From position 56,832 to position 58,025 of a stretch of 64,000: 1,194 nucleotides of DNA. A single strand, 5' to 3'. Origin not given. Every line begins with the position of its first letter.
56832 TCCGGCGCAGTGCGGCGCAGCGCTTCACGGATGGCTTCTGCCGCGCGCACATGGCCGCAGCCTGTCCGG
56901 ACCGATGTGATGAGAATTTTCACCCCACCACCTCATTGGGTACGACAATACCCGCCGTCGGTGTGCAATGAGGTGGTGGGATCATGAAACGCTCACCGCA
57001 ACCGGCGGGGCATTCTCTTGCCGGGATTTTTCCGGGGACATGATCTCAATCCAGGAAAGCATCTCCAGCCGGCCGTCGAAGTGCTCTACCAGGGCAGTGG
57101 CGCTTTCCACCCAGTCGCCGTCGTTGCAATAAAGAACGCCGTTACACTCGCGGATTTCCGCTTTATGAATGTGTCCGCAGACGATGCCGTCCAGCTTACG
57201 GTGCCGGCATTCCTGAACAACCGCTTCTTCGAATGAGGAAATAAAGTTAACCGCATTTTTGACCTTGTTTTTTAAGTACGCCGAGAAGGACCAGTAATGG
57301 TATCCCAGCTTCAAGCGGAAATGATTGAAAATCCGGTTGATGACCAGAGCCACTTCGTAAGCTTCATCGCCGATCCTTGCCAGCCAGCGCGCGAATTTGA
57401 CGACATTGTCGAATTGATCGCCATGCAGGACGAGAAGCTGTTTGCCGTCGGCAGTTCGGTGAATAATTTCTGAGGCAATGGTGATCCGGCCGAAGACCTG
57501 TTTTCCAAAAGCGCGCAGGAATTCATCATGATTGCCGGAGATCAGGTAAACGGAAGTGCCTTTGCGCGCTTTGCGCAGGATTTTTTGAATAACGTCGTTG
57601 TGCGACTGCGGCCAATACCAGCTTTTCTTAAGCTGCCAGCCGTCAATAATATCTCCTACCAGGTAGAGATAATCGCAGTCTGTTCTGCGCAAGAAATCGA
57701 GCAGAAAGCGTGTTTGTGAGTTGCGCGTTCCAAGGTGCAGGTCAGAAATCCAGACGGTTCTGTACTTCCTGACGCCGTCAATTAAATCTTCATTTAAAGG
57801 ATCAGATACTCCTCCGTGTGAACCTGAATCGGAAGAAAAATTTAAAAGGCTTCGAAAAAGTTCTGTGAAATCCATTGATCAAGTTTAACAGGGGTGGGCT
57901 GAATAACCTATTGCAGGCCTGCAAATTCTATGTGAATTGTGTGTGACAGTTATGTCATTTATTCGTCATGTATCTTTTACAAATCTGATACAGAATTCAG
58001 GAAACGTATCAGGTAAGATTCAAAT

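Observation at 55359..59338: Pho-box-centred divergent module: PlcP-like metallophosphoesterase, DAG glycosyltransferase and membrane protein on one side, alpha-oxoamine synthase on the other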

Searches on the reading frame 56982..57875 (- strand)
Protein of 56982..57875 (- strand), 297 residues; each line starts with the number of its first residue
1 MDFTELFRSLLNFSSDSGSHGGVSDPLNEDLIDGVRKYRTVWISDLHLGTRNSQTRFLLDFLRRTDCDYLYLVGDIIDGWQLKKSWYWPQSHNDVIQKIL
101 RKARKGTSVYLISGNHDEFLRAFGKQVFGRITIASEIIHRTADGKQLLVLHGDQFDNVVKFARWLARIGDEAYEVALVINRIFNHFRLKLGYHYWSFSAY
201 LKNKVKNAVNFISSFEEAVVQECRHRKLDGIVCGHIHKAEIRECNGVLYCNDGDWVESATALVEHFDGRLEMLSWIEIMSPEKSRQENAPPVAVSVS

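Call 3: search_protein_families(library=pfam, proteins=[window:56982-57875:-], max_evalue=0.01)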
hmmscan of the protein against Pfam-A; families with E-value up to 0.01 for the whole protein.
window:56982-57875:- (297 aa): 2 families
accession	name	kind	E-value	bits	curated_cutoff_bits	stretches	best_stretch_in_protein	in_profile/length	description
PF00149.33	Metallophos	-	1.5e-12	48.8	21.5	1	39-238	2-190/191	Calcineurin-like phosphoesterase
PF12850.12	Metallophos_2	-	1.2e-11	45.3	27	2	41-158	4-93/154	Calcineurin-like phosphoesterase superfamily domain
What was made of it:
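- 56982..57875 (-): PlcP-type metallophosphoesterase (297 aa), a predicted intracellular phospholipase C that releases diacylglycerol. Metallophos 48.8 bits (call 3).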

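Call 4: search_protein_families(library=ncbifam, proteins=[window:56982-57875:-], max_evalue=0.01)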
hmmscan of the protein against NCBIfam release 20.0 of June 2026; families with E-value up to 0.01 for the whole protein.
window:56982-57875:- (297 aa): 8 families
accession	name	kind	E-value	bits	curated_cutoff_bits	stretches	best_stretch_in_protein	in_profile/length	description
NF003743.0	PRK05340.1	equivalog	2.2e-15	56.5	134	1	39-245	3-206/242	UDP-2,3-diacylglucosamine diphosphatase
TIGR01854.1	lipid_A_lpxH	equivalog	2.1e-13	50.1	190.35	1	40-263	1-225/231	UDP-2,3-diacylglucosamine diphosphatase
NF003118.0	PRK04036.1-3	equivalog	2.8e-07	29.9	445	0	36-121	224-323/481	DNA-directed DNA polymerase II small subunit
TIGR00040.1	yfcE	subfamily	3.6e-07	30.4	56.25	1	41-155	4-89/158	YfcE family phosphodiesterase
TIGR04123.1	P_estr_lig_assc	hypoth_equivalog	4.4e-05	23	150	1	58-134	56-129/207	ligase-associated DNA damage response endonuclease PdeM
NF006988.0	PRK09453.1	equivalog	0.00026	20.9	117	0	41-156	4-109/183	phosphodiesterase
TIGR03729.1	acc_ester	subfamily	0.0046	16.4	148.25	0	43-117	5-72/239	putative phosphoesterase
TIGR00619.1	sbcd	subfamily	0.0064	16.3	77.65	0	56-119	29-88/252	exonuclease subunit SbcD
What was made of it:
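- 56982..57875 (-): LpxH equivalog models score 56 and 50 bits against cut-offs of 134 and 190 (call 4).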

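Call 7: find_homologous_proteins(query=window:56982-57875:-)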
Query window:56982-57875:- (297 aa): 8000 proteins with E <= 0.001 among 8000 candidates; the best 120 are listed.
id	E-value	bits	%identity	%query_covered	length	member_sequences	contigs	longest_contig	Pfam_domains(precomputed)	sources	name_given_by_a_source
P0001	3.9e-202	688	100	100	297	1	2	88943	PF12850.13,PF00149.34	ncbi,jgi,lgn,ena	jgi:UDP-2,3-diacylglucosamine pyrophosphatase LpxH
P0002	4.9e-134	464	69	99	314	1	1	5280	PF12850.13,PF00149.34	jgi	-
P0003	3.1e-132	458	73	87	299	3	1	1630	PF12850.13,PF00149.34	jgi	jgi:UDP-2,3-diacylglucosamine pyrophosphatase LpxH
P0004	4.4e-132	458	71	92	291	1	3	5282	PF12850.13,PF00149.34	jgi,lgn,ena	-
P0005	1.1e-131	457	73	92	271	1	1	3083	PF12850.13,PF00149.34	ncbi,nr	ncbi:MAG TPA: UDP-2,3-diacylglucosamine diphosphatase, partial [Elusimicrobiota bacterium]|nr:UDP-2,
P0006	1.4e-130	453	70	93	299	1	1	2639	PF12850.13,PF00149.34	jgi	jgi:UDP-2,3-diacylglucosamine pyrophosphatase LpxH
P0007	8.3e-127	441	70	86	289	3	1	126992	PF12850.13,PF00149.34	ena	-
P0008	1.3e-126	440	73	84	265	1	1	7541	PF12850.13,PF00149.34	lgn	-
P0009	7.7e-125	434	69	90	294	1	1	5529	PF12850.13,PF00149.34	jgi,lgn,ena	-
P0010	8.8e-125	434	71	85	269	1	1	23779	PF12850.13,PF00149.34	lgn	-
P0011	9.0e-124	431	70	86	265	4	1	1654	PF12850.13,PF00149.34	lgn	-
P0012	7.5e-123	428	68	90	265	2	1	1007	PF12850.13,PF00149.34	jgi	jgi:UDP-2,3-diacylglucosamine pyrophosphatase LpxH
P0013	2.0e-121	423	69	86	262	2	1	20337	PF12850.13,PF00149.34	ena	-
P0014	2.1e-121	423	69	89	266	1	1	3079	PF12850.13,PF00149.34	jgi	jgi:UDP-2,3-diacylglucosamine pyrophosphatase LpxH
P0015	4.5e-121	422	62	97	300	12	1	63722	PF12850.13,PF00149.34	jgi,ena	-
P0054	1.8e-110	387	62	88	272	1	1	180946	PF12850.13,PF00149.34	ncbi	ncbi:MAG: UDP-2,3-diacylglucosamine diphosphatase [Elusimicrobiota bacterium]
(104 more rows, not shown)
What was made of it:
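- Public names are all 'UDP-2,3-diacylglucosamine diphosphatase/LpxH' (call 7).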

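Call 21: find_encoding_contigs(protein=P0001, flank=3000, max_places=3)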
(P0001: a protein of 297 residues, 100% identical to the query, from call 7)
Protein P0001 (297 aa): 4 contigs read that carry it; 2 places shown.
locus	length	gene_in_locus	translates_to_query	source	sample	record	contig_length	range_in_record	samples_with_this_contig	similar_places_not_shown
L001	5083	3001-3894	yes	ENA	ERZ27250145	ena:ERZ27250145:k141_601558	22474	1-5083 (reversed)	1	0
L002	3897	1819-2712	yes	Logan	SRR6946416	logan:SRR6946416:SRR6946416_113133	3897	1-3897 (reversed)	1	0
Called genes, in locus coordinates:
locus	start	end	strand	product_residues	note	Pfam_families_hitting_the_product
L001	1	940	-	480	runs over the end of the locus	-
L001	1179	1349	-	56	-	-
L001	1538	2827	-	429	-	PF00155:Aminotran_1_2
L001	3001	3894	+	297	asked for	PF00149:Metallophos, PF12850:Metallophos_2 (faint)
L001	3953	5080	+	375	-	PF06925:MGDG_synth, PF04101:Glyco_tran_28_C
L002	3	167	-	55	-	?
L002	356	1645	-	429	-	PF00155:Aminotran_1_2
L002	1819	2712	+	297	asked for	PF00149:Metallophos, PF12850:Metallophos_2 (faint)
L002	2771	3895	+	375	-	PF06925:MGDG_synth, PF04101:Glyco_tran_28_C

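Call 23: find_related_loci(query=window:56982-57875:-, collection=genome_contigs, flank=6000)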
Query window:56982-57875:- (297 aa) in genome_contigs; peptide patterns used: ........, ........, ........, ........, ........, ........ (x = any residue, [..] = any of these).
600 stretches matched a pattern (row limit reached: there are more); 591 encode a relative of the query (tblastn E <= 1e-3); the best 80 are kept; 80 distinct loci.
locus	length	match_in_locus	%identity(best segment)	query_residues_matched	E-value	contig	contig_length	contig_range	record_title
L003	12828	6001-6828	60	21-293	9e-115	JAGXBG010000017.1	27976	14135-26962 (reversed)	MAG: Alphaproteobacteria bacterium isolate REEB95 contig-150_1948, whole genome shotgun sequence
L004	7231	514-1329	60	18-292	4e-113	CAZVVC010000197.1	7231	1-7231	MAG TPA_asm: uncultured Bifidobacterium sp. isolate binchicken_co173_142 genome assembly, contig: NODE_34291_length_7231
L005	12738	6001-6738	66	32-277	3e-112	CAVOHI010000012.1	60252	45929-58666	MAG: uncultured Alphaproteobacteria bacterium isolate MFD00125.bin.2.52 genome assembly, contig: contig_16102, whole gen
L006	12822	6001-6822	60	13-286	8e-112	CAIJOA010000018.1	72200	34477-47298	MAG: uncultured Rhodospirillales bacterium isolate Umea2_bin-0321 genome assembly, contig: bin-0321:18/50, whole genome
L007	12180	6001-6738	66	33-278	2e-110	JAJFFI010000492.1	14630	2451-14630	MAG: Alphaproteobacteria bacterium isolate OFTM306 OFTM306_491, whole genome shotgun sequence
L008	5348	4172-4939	63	35-293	7e-111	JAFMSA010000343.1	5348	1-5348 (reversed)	MAG: Alphaproteobacteria bacterium isolate Bacteria.bin_46 NODE_9289_length_5348_cov_3.546011, whole genome shotgun sequ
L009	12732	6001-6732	65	37-280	3e-110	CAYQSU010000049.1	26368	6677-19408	MAG TPA_asm: uncultured Rhodospirillaceae bacterium isolate SRP072547_co1_418 genome assembly, contig: NODE_2482_length_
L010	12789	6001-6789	62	34-296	9e-110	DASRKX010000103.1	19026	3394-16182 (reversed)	MAG TPA_asm: Stellaceae bacterium isolate SMAG_U10173 k141_310732, whole genome shotgun sequence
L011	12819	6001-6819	59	26-292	3e-109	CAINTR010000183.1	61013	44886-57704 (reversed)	MAG: uncultured Magnetospirillum sp. isolate VK2_bin-0414 genome assembly, contig: bin-0414:183/223, whole genome shotgu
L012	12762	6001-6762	61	37-290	1e-108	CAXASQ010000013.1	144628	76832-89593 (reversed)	MAG TPA_asm: uncultured Alphaproteobacteria bacterium isolate ERR594368_binner123_Refined_8 genome assembly, contig: ERZ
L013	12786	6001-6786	61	10-275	7e-109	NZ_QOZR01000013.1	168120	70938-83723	Virgifigura deserti strain SYSU D60014 s1173_Contig13, whole genome shotgun sequence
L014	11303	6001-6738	65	37-282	5e-108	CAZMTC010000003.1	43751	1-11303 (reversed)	MAG TPA_asm: uncultured Alphaproteobacteria bacterium isolate SRP141376_co4_250 genome assembly, contig: NODE_1523_lengt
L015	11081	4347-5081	64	36-280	6e-108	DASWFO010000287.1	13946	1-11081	MAG TPA_asm: Alphaproteobacteria bacterium isolate SMAG_U2791 k141_5276880, whole genome shotgun sequence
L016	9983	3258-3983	64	37-278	7e-108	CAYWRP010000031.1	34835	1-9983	MAG TPA_asm: uncultured Rhodospirillaceae bacterium isolate SRP141376_co4_112 genome assembly, contig: NODE_2206_length_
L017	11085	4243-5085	59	17-297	8e-108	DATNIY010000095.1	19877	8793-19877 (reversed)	MAG TPA_asm: Stellaceae bacterium isolate SMAG_U11385 k141_791121, whole genome shotgun sequence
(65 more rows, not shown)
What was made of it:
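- On PlcP (lipid-remodelling phospholipase C): Proxy: 55-66% identity to alpha- and beta-proteobacterial homologues (call 23).
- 55-66% identity to proteobacterial homologues (call 23).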

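Call 27: find_encoding_contigs(protein=P0007, flank=7000, max_places=1)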
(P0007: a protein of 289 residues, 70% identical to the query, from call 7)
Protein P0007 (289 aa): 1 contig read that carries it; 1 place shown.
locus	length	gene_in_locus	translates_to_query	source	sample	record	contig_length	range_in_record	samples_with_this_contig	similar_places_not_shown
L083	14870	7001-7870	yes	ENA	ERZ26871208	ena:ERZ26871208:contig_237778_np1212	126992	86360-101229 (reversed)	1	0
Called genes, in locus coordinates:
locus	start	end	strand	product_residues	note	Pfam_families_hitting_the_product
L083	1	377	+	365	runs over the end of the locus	PF00724:Oxidored_FMN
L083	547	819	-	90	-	PF01381:HTH_3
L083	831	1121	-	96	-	PF05015:HigB-like_toxin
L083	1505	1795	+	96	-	PF02604:PhdYeFM_antitox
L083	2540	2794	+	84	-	PF10387:DUF2442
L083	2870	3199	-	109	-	-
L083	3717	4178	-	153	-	-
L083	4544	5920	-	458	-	PF17762:HTH_ParB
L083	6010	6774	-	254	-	-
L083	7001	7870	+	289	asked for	PF00149:Metallophos, PF12850:Metallophos_2 (faint)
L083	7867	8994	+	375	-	PF06925:MGDG_synth, PF04101:Glyco_tran_28_C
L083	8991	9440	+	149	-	-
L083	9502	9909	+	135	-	-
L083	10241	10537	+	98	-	-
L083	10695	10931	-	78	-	-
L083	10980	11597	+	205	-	-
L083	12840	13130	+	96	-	-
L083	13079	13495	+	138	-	-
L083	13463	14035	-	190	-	PF13361:UvrD_C, PF13538:UvrD_C_2 (weak)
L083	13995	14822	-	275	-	PF00580:UvrD-helicase (weak), PF13361:UvrD_C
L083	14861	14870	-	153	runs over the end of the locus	PF00580:UvrD-helicase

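Call 28: find_encoding_contigs(protein=P0015, flank=7000, max_places=1)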
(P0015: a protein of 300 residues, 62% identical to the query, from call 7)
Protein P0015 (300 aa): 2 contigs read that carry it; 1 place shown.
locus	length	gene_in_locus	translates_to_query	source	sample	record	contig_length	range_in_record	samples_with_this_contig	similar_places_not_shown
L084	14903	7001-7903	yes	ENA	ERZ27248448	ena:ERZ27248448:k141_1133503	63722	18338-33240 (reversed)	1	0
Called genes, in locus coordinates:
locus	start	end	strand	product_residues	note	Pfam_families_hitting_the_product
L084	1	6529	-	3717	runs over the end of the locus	-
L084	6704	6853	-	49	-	-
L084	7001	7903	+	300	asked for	PF00149:Metallophos, PF12850:Metallophos_2 (faint)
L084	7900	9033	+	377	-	PF06925:MGDG_synth, PF04101:Glyco_tran_28_C (weak)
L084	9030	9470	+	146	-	-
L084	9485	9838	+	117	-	PF01219:DAGK_prokar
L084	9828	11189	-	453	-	PF01663:Phosphodiest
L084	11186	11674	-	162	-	-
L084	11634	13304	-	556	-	-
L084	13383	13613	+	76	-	PF09957:VapB_antitoxin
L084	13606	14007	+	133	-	PF01850:PIN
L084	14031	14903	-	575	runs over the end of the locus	-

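Call 29: find_encoding_contigs(protein=P0054, flank=7000, max_places=1)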
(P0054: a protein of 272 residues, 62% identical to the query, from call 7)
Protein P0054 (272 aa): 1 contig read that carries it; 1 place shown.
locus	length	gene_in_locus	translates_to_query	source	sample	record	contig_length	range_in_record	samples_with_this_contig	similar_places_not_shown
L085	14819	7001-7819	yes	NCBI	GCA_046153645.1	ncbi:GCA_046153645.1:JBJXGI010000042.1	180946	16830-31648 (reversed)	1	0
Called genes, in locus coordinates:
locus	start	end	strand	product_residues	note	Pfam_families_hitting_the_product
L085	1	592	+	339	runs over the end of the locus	PF08291:Peptidase_M15_3 (weak), PF05951:Peptidase_M15_2 (faint)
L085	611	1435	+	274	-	PF12146:Hydrolase_4, PF00561:Abhydrolase_1, PF12697:Abhydrolase_6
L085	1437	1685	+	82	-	-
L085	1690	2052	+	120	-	-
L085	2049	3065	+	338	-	PF16884:ADH_N_2, PF00107:ADH_zinc_N, PF13602:ADH_zinc_N_2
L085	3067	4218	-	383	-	PF13506:Glyco_transf_21, PF00535:Glycos_transf_2, PF10111:Glyco_tranf_2_2, PF13641:Glyco_tranf_2_3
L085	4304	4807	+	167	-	PF00578:AhpC-TSA, PF08534:Redoxin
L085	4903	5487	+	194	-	PF12766:Pyridox_oxase_2, PF01243:PNPOx_N, PF10590:PNP_phzG_C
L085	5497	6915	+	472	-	PF13598:DUF4139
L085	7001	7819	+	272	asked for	PF00149:Metallophos, PF12850:Metallophos_2 (faint)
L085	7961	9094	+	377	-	PF06925:MGDG_synth, PF00534:Glycos_transf_1 (weak), PF04101:Glyco_tran_28_C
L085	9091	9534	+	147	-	-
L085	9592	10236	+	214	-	PF09335:VTT_dom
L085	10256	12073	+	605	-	PF00009:GTP_EFTU, PF01926:MMR_HSR1 (faint), PF03144:GTP_EFTU_D2, PF22042:EF-G_D2, PF00679:EFG_C, PF21018:BipA_C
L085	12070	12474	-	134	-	PF13396:PLDc_N (weak)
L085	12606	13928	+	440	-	PF00909:Ammonium_transp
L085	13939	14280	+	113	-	PF00543:P-II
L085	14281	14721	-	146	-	PF05168:HEPN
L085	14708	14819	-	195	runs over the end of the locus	PF01909:NTP_transf_2, PF18765:Polbeta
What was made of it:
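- On PlcP (lipid-remodelling phospholipase C): This is conserved in L083, L084 and L085 (calls 27-29).
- L084 adds diacylglycerol kinase and a Phosphodiest gene (calls 27-29).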

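Call 37: search_solved_structures(query=window:56982-57875:-, max_evalue=0.001, show_alignments=1)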
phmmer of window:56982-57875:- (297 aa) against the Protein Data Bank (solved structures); distinct sequences matched with E-value up to 0.001: 8.
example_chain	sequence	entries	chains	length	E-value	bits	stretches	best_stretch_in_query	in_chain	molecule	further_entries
8qk2_A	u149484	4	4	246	1.9e-07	33.7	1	40-244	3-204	UDP-2,3-diacylglucosamine hydrolase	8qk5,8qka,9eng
6ph9_A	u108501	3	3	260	3e-07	33.1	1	39-244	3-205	UDP-2,3-diacylglucosamine hydrolase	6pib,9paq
6pj3_A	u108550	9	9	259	3.4e-07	32.9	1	40-244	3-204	UDP-2,3-diacylglucosamine hydrolase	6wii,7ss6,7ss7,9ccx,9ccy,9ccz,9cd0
5b49_A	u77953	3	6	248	1.1e-06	31.2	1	41-166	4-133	UDP-2,3-diacylglucosamine hydrolase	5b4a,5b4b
8qjz_A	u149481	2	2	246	7.6e-06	28.5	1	40-243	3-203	UDP-2,3-diacylglucosamine hydrolase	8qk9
8s7f_A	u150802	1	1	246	7.7e-06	28.5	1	40-243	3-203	UDP-2,3-diacylglucosamine hydrolase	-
5wly_A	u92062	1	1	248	9.2e-06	28.2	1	40-243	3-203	UDP-2,3-diacylglucosamine hydrolase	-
5b4c_A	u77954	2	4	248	1e-05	28.1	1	41-166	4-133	UDP-2,3-diacylglucosamine hydrolase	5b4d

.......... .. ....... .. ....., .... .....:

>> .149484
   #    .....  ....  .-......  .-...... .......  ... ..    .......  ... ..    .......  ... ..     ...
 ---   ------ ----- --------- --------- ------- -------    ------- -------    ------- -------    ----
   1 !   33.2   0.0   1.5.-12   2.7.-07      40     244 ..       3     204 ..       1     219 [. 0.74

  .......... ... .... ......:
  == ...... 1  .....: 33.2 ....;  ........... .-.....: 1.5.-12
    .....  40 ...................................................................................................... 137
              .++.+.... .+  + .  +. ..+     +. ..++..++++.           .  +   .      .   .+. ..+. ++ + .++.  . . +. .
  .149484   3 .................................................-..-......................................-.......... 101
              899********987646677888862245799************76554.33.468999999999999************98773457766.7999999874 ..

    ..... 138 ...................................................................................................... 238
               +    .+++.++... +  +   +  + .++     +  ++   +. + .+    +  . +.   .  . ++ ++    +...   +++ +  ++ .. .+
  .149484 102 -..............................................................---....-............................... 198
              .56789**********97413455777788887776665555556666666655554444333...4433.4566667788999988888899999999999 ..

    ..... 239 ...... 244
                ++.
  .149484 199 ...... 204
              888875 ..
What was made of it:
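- On LpxH: The query has GNHD aligned to the LpxH GNRD (call 37).
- LpxH is the only solved relative (call 37). PDB LpxH E-values of only ~1e-7 (call 37). GNHD where LpxH has GNRD (call 37).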

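Call 55: search_protein_families(library=pfam, alignment_id=A1, max_evalue=0.00001)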
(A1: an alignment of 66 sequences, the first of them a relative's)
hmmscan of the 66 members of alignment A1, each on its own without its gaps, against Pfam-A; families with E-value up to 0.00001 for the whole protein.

A. member 1, L003:6828-7829:+ (333 aa): 4 families
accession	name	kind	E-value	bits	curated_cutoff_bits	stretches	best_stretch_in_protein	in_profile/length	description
PF00534.26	Glycos_transf_1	-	2e-19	70.2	26.4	1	180-293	15-142/172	Glycosyl transferases group 1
PF13692.12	Glyco_trans_1_4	-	8.1e-19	68.7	27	1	208-298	37-133/142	Glycosyl transferases group 1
PF13439.12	Glyco_transf_4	-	4.2e-17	63.1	28.5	1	14-165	1-169/170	Glycosyltransferase Family 4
PF20706.3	GT4-conflict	-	2.9e-07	30.3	26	1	235-270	273-308/385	Family 4 Glycosyltransferase in conflict systems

B. families by the number of members that match (of 66 scanned): 23 families
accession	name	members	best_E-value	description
PF00534.26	Glycos_transf_1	36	3.5e-22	Glycosyl transferases group 1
PF13692.12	Glyco_trans_1_4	36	3.8e-21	Glycosyl transferases group 1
PF20706.3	GT4-conflict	36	5.5e-10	Family 4 Glycosyltransferase in conflict systems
PF13439.12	Glyco_transf_4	35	1.6e-26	Glycosyltransferase Family 4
PF13579.12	Glyco_trans_4_4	32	3.3e-14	Glycosyl transferase 4-like domain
PF00535.33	Glycos_transf_2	2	3.9e-27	Glycosyl transferase family 2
PF13641.12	Glyco_tranf_2_3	2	1.5e-14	Glycosyltransferase like family 2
PF13632.12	Glyco_trans_2_3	2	3.3e-12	Glycosyl transferase family group 2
PF04413.22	Glycos_transf_N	1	9.5e-59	3-Deoxy-D-manno-octulosonic-acid transferase (kdotransferase)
PF00732.25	GMC_oxred_N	1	2.5e-51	GMC oxidoreductase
PF00664.28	ABC_membrane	1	3.4e-51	ABC transporter transmembrane region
PF05199.19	GMC_oxred_C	1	1.8e-38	GMC oxidoreductase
PF00254.34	FKBP_C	1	1.9e-33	FKBP-type peptidyl-prolyl cis-trans isomerase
PF00005.33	ABC_tran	1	1.4e-32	ABC transporter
PF01219.24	DAGK_prokar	1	1.3e-31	Prokaryotic diacylglycerol kinase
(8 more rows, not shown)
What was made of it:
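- The closest homologues sit in plcP-agt operons (call 55).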

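Call 67: predict_structure(alignment_id=A2)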
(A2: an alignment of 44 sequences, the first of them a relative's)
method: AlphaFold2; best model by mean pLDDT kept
length: 146 residues; sequences in the alignment: 44
mean_pLDDT: 95.1   pTM: 0.88
mean pLDDT of the five models: 95.1, 94.8, 94.3, 92.9, 91.1
residues with pLDDT >= 90: 135; 70-90: 11; 50-70: 0; < 50: 0
segments of 3 or more residues with pLDDT < 50: none
pLDDT, mean of each block of 10 residues (from residue 1): 97 97 91 94 88 96 97 96 98 97 93 93 95 98 97
secondary structure, 60 per line:
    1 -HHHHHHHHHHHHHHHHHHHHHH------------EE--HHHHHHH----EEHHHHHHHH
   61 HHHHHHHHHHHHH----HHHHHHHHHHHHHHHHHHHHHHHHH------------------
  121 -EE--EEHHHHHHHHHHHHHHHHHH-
elements in order: H2-23 H40-46 H53-73 H78-102 H128-145
